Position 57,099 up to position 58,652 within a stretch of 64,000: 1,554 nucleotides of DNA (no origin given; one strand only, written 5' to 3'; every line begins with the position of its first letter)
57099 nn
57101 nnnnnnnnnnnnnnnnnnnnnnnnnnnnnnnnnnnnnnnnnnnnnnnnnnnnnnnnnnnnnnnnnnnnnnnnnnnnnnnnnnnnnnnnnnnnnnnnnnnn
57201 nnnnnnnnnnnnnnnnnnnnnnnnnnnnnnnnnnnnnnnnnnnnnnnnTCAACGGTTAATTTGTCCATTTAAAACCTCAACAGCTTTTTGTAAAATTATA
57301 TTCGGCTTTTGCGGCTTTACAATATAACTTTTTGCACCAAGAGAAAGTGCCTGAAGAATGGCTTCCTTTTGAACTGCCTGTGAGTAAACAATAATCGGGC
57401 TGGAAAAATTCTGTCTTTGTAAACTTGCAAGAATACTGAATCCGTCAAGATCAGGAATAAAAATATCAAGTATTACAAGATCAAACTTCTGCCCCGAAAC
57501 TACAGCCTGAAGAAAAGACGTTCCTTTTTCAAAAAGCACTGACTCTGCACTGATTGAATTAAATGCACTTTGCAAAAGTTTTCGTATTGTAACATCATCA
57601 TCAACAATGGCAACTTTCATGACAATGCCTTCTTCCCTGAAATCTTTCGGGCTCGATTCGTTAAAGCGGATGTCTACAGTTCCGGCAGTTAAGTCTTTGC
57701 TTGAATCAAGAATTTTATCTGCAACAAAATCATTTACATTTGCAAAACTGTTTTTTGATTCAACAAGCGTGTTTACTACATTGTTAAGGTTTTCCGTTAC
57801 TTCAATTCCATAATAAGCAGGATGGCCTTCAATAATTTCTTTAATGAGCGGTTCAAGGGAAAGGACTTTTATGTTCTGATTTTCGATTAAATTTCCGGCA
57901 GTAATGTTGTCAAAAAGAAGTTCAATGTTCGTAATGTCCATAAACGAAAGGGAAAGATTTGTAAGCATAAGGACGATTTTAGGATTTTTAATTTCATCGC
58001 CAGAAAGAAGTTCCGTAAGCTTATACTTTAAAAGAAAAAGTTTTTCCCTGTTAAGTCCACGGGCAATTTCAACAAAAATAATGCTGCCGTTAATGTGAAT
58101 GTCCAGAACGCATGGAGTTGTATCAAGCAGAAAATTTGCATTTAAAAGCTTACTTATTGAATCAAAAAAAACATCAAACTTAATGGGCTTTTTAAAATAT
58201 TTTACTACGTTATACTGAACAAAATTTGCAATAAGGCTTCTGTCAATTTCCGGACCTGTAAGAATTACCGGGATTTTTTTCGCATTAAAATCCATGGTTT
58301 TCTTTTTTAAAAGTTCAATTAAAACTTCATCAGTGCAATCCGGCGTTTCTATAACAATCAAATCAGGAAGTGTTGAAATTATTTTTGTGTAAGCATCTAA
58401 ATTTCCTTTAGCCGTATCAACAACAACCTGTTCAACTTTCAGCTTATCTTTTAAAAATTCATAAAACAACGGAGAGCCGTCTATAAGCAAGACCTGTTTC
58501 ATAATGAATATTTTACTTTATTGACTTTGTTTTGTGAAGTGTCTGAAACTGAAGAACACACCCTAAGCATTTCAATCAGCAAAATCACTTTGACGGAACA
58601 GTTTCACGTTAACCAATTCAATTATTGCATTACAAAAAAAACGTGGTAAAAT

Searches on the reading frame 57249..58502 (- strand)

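Call 91: search_protein_families(library=pfam, proteins=[window:57249-58502:-], max_evalue=0.0001)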
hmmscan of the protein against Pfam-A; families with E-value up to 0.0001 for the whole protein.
window:57249-58502:- (417 aa): 1 family
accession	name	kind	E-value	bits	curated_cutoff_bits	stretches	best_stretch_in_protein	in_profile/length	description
PF00072.30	Response_reg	-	3.8e-27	95.1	30.2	1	297-406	1-109/111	Response regulator receiver domain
